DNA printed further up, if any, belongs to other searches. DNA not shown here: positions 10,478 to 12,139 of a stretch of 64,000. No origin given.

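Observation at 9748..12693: MoxR AAA+ / VWA (CoxD/CoxE-like) pair and DUF3786 immediately upstream of the anaerobic Ni-CODH/ACS operon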

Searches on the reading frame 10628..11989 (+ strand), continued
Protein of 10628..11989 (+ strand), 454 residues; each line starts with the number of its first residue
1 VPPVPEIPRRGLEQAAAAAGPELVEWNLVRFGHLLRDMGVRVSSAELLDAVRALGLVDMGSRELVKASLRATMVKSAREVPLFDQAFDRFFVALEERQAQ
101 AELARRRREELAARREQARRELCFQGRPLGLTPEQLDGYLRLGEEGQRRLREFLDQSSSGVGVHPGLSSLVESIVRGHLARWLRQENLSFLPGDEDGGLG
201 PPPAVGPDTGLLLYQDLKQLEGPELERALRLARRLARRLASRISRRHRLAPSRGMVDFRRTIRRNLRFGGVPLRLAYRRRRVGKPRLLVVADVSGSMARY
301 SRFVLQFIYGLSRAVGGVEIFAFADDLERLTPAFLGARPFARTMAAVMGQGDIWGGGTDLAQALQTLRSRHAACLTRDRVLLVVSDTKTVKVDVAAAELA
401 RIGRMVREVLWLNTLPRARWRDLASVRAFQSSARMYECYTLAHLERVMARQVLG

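Call 57: search_protein_families(library=pfam, proteins=[L016:4209-6815:+, L016:7023-8267:+, L019:3070-4470:+, L019:4440-6263:+, L019:9333-10532:+, L057:11338-11991:-, L057:7318-8445:+], max_evalue=0.00001)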
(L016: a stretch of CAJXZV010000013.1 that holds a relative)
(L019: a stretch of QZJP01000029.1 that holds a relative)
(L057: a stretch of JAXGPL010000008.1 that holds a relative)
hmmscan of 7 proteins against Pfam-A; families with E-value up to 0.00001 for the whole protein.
L016:4209-6815:+ (869 aa): 4 families
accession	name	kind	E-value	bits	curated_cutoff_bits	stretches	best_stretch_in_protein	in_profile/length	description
PF00122.25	E1-E2_ATPase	-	1.6e-60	204.1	28.1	1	249-430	2-180/181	E1-E2 ATPase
PF00702.32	Hydrolase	-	3e-38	132.6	26.4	1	448-668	2-191/191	haloacid dehalogenase-like hydrolase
PF00403.32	HMA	-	1.7e-31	108.8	24.8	2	808-868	2-62/62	Heavy-metal-associated domain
PF08282.18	Hydrolase_3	-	4.3e-07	30.4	20.9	0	651-700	206-255/255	haloacid dehalogenase-like hydrolase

L016:7023-8267:+ (415 aa): 1 family
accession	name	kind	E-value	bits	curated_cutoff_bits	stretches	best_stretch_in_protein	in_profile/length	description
PF01476.26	LysM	-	2.9e-10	40.4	20.9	1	224-267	1-43/43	LysM domain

L019:3070-4470:+ (467 aa): 3 families
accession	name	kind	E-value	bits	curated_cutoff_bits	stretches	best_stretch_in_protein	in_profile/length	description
PF07690.21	MFS_1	-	1.4e-32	113.4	33.4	2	36-224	2-184/347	Major Facilitator Superfamily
PF00083.30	Sugar_tr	-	8.7e-10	38.5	22.3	1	84-216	64-195/452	Sugar (and other) transporter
PF12832.13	MFS_1_like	-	1.2e-09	38.1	25.2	1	338-437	272-371/373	MFS_1 like family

L019:4440-6263:+ (608 aa): 1 family
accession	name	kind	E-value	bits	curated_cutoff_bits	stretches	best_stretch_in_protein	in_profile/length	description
PF00733.27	Asn_synthase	-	4.4e-58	198.1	21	2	313-447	6-139/354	Asparagine synthase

L019:9333-10532:+ (400 aa): 1 family
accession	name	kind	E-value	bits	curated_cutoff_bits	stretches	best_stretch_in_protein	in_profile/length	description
PF00999.27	Na_H_Exchanger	-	2.8e-32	112.4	26.2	1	25-370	4-373/375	Sodium/hydrogen exchanger, transmembrane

L057:11338-11991:- (217 aa): 1 family
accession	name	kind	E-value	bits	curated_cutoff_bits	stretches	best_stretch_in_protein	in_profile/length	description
PF01966.28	HD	-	3.9e-09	37.3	22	1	24-132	3-113/116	HD domain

L057:7318-8445:+ (376 aa): 1 family
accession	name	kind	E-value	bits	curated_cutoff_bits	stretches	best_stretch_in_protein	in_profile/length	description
PF00437.27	T2SSE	-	3.3e-12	46.2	24.9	1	149-272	133-253/370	Type II/IV secretion system protein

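Call 62: predict_structure(alignment_id=A1)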
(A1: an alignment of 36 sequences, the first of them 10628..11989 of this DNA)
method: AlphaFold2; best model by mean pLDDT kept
length: 454 residues; sequences in the alignment: 36
mean_pLDDT: 79.5   pTM: 0.51
mean pLDDT of the five models: 79.5, 77.8, 77.3, 76.5, 73.6
residues with pLDDT >= 90: 151; 70-90: 215; 50-70: 39; < 50: 49
segments of 3 or more residues with pLDDT < 50: 1-19, 188-209, 250-253, 452-454
pLDDT, mean of each block of 10 residues (from residue 1): 36 43 76 85 87 87 92 92 90 74 81 92 91 90 90 87 74 89 60 30 42 58 72 80 68 66 80 71 79 86 86 87 92 83 83 82 96 93 92 96 95 92 94 92 79 46
secondary structure, 60 per line:
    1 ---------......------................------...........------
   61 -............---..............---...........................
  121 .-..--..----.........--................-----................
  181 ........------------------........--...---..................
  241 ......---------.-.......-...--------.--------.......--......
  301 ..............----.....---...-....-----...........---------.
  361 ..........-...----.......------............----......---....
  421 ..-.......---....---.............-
elements in order: H10-15 H22-37 H44-54 H62-73 H77-90 H94-121 H133-141 H144-159 H165-188 H207-214 H223-246 H258-264 E286-292 H295-314 E319-323 E327-329 H331-334 H340-350 H360-370 E379-385 H392-403 E408-413 H417-422 H424-430 E434-437 H441-453

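Call 64: fold_search(model_id=the predicted structure, library=pdb)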
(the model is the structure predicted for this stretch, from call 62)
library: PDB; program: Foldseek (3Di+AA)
matches with E <= 10: 862; with E <= 0.001: 49
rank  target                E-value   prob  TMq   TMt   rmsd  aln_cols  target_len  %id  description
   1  9doc                  2.3e-05  1.00  0.27  0.43   5.2       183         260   16  The von Willebrand factor A domain of human capillary morphogenesis gene II, flexibly fused to the 1TEL crystallization  (released 2024-11-06)
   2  8ql1_A                4.8e-05  1.00  0.28  0.47  10.1       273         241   14  Crystal structure of the human MDN1-MIDAS/NLE1-UBL complex (released 2025-04-09)
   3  9kop                  4.8e-05  1.00  0.23  0.22  23.2       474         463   16  Crystal structure of the Trove domain (released 2025-10-01)
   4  8ft8                  6.9e-05  1.00  0.26  0.43   5.1       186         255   14  The von Willebrand factor A domain of human capillary morphogenesis gene II, flexibly fused to the 1TEL crystallization  (released 2023-03-01)
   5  8ql1_C                9.0e-05  1.00  0.23  0.39  10.4       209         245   16  Crystal structure of the human MDN1-MIDAS/NLE1-UBL complex (released 2025-04-09)
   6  8ql1_G                1.0e-04  1.00  0.29  0.50   9.5       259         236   15  Crystal structure of the human MDN1-MIDAS/NLE1-UBL complex (released 2025-04-09)
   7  4f1j_A                1.3e-04  1.00  0.23  0.48   4.2       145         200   14  Crystal structure of the MG2+ loaded VWA domain of plasmodium falciparum trap protein (released 2013-01-30)
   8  1sht                  1.7e-04  1.00  0.26  0.57   5.0       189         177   13  Crystal Structure of the von Willebrand factor A domain of human capillary morphogenesis protein 2: an anthrax toxin rec (released 2004-04-13)
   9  9l5y_B                1.8e-04  1.00  0.28  0.27  21.6       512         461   15  Structure of Ro60 dimer from Thermus phage phiLo (released 2025-12-10)
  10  8ft6                  2.0e-04  1.00  0.26  0.43   5.2       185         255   14  The von Willebrand factor A domain of human capillary morphogenesis gene II, flexibly fused to the 1TEL crystallization  (released 2023-03-22)
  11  1t6b_Y                2.2e-04  1.00  0.27  0.64   4.4       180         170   12  Crystal structure of B. anthracis Protective Antigen complexed with human Anthrax toxin receptor (released 2004-07-20)
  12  5es4_A                2.2e-04  1.00  0.27  0.13   5.4       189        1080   15  RE-REFINEMENT OF INTEGRIN ALPHAXBETA2 ECTODOMAIN IN THE CLOSED/BENT CONFORMATION (released 2016-03-02)
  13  4okr_B                2.7e-04  1.00  0.25  0.43   5.4       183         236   12  Structures of Toxoplasma gondii MIC2 (released 2014-03-19)
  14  3n2n_A                2.8e-04  1.00  0.27  0.58   5.1       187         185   11  The Crystal Structure of Tumor Endothelial Marker 8 (TEM8) extracellular domain (released 2011-01-05)
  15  9rma_A                2.8e-04  1.00  0.25  0.54   6.0       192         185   11  Cryo-EM structure of alphaM I-domain:C3d-anti-CR3-Nb complex focused refinement from the alphaM/beta2:C3d-anti-CR3-Nb  (released 2026-03-25)
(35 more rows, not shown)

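Call 66: search_protein_families(library=padloc, proteins=[window:10628-11989:+], max_evalue=0.001)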
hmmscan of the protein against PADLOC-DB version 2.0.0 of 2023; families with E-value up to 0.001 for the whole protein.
window:10628-11989:+ (454 aa): 0 families

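Call 71: search_protein_families(library=ncbifam, proteins=[L024:6218-6649:+, L027:11439-11873:+, L045:11957-12388:+, L067:12443-12874:+, L056:7810-8523:+, L040:4446-5150:+, L068:4913-5671:+], max_evalue=0.00001)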
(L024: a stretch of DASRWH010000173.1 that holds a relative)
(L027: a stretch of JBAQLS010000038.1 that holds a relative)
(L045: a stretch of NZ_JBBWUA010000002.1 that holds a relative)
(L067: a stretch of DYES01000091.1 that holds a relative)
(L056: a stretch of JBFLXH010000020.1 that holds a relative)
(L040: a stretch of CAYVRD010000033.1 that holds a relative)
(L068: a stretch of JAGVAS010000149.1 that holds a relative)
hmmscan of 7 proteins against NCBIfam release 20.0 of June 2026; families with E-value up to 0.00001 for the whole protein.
L024:6218-6649:+ (144 aa): 10 families
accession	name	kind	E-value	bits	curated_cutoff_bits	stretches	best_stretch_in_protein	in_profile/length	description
NF052545.1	TransRegPerRClab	equivalog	8.1e-40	136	180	1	10-143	4-137/138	transcriptional regulator PerR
NF051892.1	TransRegFurBacil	equivalog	1.2e-32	113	220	1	7-143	5-146/149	ferric iron uptake transcriptional regulator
NF047406.1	TransRegPerRTherm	equivalog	3.9e-27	95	200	1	20-143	5-128/130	manganese-dependent transcriptional regulator PerR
NF051891.1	TransRegFurHelico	equivalog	2.1e-22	79.6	200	1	6-142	10-147/148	ferric iron uptake transcriptional regulator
NF006999.0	PRK09462.1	equivalog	4.6e-18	65.2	146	1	12-139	6-135/148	ferric iron uptake transcriptional regulator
NF045678.1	TransRegIrrA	equivalog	6.2e-15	55.3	150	1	10-108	9-108/138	iron response transcriptional regulator IrrA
NF008646.0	PRK11639.1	equivalog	1.4e-14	54.1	167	1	15-142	18-148/171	zinc uptake transcriptional repressor Zur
NF045677.1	FeRespRegIrr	equivalog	2.5e-13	50.2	170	1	13-107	3-98/127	Fur family transcriptional regulator Irr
NF047462.1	FUR_perox_PerRA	exception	5e-13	49.7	200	1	8-107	6-105/142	peroxide-responsive transcriptional repressor PerRA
NF047461.1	FUR_perox_PerRB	exception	6e-13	48.9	250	1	13-118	20-125/143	peroxide-responsive transcriptional repressor PerRB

L027:11439-11873:+ (145 aa): 10 families
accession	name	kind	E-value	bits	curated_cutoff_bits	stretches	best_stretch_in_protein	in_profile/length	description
NF047406.1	TransRegPerRTherm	equivalog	6.4e-33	113.7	200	1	16-139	4-127/130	manganese-dependent transcriptional regulator PerR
NF052545.1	TransRegPerRClab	equivalog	2e-29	102.3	180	1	11-139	8-136/138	transcriptional regulator PerR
NF051892.1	TransRegFurBacil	equivalog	5.9e-22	78.3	220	1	11-140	12-146/149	ferric iron uptake transcriptional regulator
NF006999.0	PRK09462.1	equivalog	4.2e-12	45.9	146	1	16-142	13-141/148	ferric iron uptake transcriptional regulator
NF047462.1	FUR_perox_PerRA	exception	1.1e-11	45.4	200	1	11-120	12-119/142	peroxide-responsive transcriptional repressor PerRA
NF051891.1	TransRegFurHelico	equivalog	1.1e-11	44.8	200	1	14-138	21-146/148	ferric iron uptake transcriptional regulator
NF045677.1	FeRespRegIrr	equivalog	6.8e-11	42.4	170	1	11-106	4-100/127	Fur family transcriptional regulator Irr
NF045678.1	TransRegIrrA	equivalog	3.2e-10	40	150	1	11-104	13-107/138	iron response transcriptional regulator IrrA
NF008646.0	PRK11639.1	equivalog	2.7e-09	37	167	1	11-141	17-150/171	zinc uptake transcriptional repressor Zur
NF047461.1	FUR_perox_PerRB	exception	2.5e-08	33.9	250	1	11-107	21-118/143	peroxide-responsive transcriptional repressor PerRB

L045:11957-12388:+ (144 aa): 10 families
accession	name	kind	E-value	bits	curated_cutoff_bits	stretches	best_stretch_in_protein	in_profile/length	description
NF052545.1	TransRegPerRClab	equivalog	2.9e-36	124.5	180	1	6-136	4-135/138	transcriptional regulator PerR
NF051892.1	TransRegFurBacil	equivalog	6.3e-30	104.2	220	1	6-137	8-145/149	ferric iron uptake transcriptional regulator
NF047406.1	TransRegPerRTherm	equivalog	1.9e-28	99.3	200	1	16-136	5-126/130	manganese-dependent transcriptional regulator PerR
NF045678.1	TransRegIrrA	equivalog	1.6e-18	66.9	150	1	4-121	7-125/138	iron response transcriptional regulator IrrA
NF047461.1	FUR_perox_PerRB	exception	4.8e-18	65.5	250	1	2-122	13-132/143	peroxide-responsive transcriptional repressor PerRB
NF047462.1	FUR_perox_PerRA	exception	3.8e-17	63.1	200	1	9-104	11-106/142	peroxide-responsive transcriptional repressor PerRA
NF051891.1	TransRegFurHelico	equivalog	4.7e-17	62.2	200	1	8-136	16-146/148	ferric iron uptake transcriptional regulator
NF045677.1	FeRespRegIrr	equivalog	5.3e-17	62.1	170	1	8-121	2-116/127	Fur family transcriptional regulator Irr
NF006999.0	PRK09462.1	equivalog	6.7e-14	51.7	146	1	8-136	6-137/148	ferric iron uptake transcriptional regulator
NF008646.0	PRK11639.1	equivalog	9.1e-10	38.5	167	1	11-136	18-147/171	zinc uptake transcriptional repressor Zur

L067:12443-12874:+ (144 aa): 10 families
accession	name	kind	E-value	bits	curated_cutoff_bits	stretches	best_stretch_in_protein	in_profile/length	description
NF047406.1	TransRegPerRTherm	equivalog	2.7e-33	114.9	200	1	16-138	4-126/130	manganese-dependent transcriptional regulator PerR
NF052545.1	TransRegPerRClab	equivalog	1.8e-30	105.7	180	1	13-138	10-135/138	transcriptional regulator PerR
NF051892.1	TransRegFurBacil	equivalog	1.4e-22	80.4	220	1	11-140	12-146/149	ferric iron uptake transcriptional regulator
NF051891.1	TransRegFurHelico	equivalog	3.3e-13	49.8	200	1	11-138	18-146/148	ferric iron uptake transcriptional regulator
NF006999.0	PRK09462.1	equivalog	1.1e-12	47.8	146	1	17-138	14-137/148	ferric iron uptake transcriptional regulator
NF047462.1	FUR_perox_PerRA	exception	4.4e-12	46.7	200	1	4-123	4-130/142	peroxide-responsive transcriptional repressor PerRA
NF045678.1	TransRegIrrA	equivalog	1.2e-11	44.7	150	1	13-105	15-108/138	iron response transcriptional regulator IrrA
NF045677.1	FeRespRegIrr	equivalog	2e-11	44.1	170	1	14-105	7-99/127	Fur family transcriptional regulator Irr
NF047461.1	FUR_perox_PerRB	exception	2.7e-09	37.1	250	1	19-112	29-122/143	peroxide-responsive transcriptional repressor PerRB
NF008646.0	PRK11639.1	equivalog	5.1e-07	29.6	167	1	13-141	19-150/171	zinc uptake transcriptional repressor Zur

L056:7810-8523:+ (238 aa): 12 families
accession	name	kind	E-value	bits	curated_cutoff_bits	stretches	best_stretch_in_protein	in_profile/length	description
TIGR03697.1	NtcA_cyano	equivalog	7.3e-29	100.9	244.95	1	48-233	1-188/193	global nitrogen regulator NtcA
NF008732.0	PRK11753.1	equivalog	8.4e-29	100.6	266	1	31-227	14-210/214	cAMP-activated global transcriptional regulator CRP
NF050806.1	TransRegFixKCaul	equivalog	1.8e-24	86.2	300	1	40-229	23-205/215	transcriptional regulator FixK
NF010499.0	PRK13918.1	equivalog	1.5e-19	70.3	274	1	44-232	16-196/205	CRP/FNR family transcriptional regulator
NF052518.1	TransRegLdrP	equivalog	1.4e-18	67.7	300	1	47-229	6-180/195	transcriptional regulator LdrP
NF045989.1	TransRegFnrLRhodb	equivalog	6e-17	61.7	300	1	29-228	25-226/245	transcriptional regulator FnrL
NF053664.1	TransRegPtrACyano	equivalog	6.3e-17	61.5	300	1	60-228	29-190/196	Crp/Fnr family transcriptional regulator PtrA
NF008365.0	PRK11161.1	subfamily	1.8e-16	60.2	228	1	27-234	33-240/250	fumarate/nitrate reduction transcriptional regulator Fnr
NF006901.0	PRK09392.1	equivalog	3.3e-16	59.3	211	1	19-233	9-217/236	transcriptional activator FtrB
NF041163.2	encap_f2b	equivalog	1.8e-10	40.6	400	1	18-146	72-202/450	family 2B encapsulin nanocompartment shell protein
NF050815.1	TransActFtrBCaul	equivalog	9.8e-08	31.5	300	1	20-233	12-219/251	transcriptional activator FtrB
TIGR03896.1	cyc_nuc_ocin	subfamily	2.6e-06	27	161.05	1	46-160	167-282/317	bacteriocin-type transport-associated protein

L040:4446-5150:+ (235 aa): 13 families
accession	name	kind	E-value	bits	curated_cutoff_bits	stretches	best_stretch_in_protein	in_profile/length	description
NF008732.0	PRK11753.1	equivalog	1.6e-31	109.4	266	1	31-224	23-211/214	cAMP-activated global transcriptional regulator CRP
TIGR03697.1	NtcA_cyano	equivalog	4.3e-24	85.3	244.95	1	39-225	1-184/193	global nitrogen regulator NtcA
NF050806.1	TransRegFixKCaul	equivalog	2.5e-22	79.2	300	1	32-227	24-208/215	transcriptional regulator FixK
NF045989.1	TransRegFnrLRhodb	equivalog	9.8e-21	74.1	300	1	10-229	15-231/245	transcriptional regulator FnrL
NF010499.0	PRK13918.1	equivalog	6e-20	71.6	274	1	35-233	16-201/205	CRP/FNR family transcriptional regulator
NF008365.0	PRK11161.1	subfamily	1.9e-19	69.9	228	1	19-231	34-241/250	fumarate/nitrate reduction transcriptional regulator Fnr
NF006901.0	PRK09392.1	equivalog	7.4e-18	64.7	211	1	5-231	4-219/236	transcriptional activator FtrB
NF052518.1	TransRegLdrP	equivalog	5.6e-16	59.1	300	1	35-230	3-185/195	transcriptional regulator LdrP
NF053664.1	TransRegPtrACyano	equivalog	1.6e-14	53.7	300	1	51-224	29-190/196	Crp/Fnr family transcriptional regulator PtrA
TIGR03896.1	cyc_nuc_ocin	subfamily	5.4e-09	35.8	161.05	1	4-156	133-283/317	bacteriocin-type transport-associated protein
NF041163.2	encap_f2b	equivalog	7e-09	35.3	400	1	10-139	73-204/450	family 2B encapsulin nanocompartment shell protein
NF050815.1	TransActFtrBCaul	equivalog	1.8e-08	34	300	1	5-225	6-215/251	transcriptional activator FtrB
NF007707.0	PRK10402.1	subfamily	4e-06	26.6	180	1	21-135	21-135/226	transcriptional regulator YeiL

L068:4913-5671:+ (253 aa): 7 families
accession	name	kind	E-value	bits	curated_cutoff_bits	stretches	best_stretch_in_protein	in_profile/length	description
TIGR01969.1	minD_arch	subfamily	1.3e-16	60.6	201.75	2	116-251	96-230/251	cell division ATPase MinD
TIGR01968.1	minD_bact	equivalog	2.1e-15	56.8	212.9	1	6-251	4-236/261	septum site-determining protein MinD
NF041546.1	ParA_partition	equivalog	2.6e-12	46.7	180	1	116-213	64-165/203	ParA family partition ATPase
TIGR03815.1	CpaE_hom_Actino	equivalog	5e-08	32.5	154.45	1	5-221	112-311/340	septum site-determining protein Ssd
NF008079.0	PRK10818.1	equivalog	2e-06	27.3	508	0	123-230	107-226/270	septum site-determining protein MinD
TIGR01281.1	DPOR_bchL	equivalog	3.6e-06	26.6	345.15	0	6-246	2-234/268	ferredoxin:protochlorophyllide reductase (ATP-dependent) iron-sulfur ATP-binding protein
NF041136.1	MrpORP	equivalog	6e-06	25.8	450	0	3-60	5-61/365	iron-sulfur cluster carrier protein MrpORP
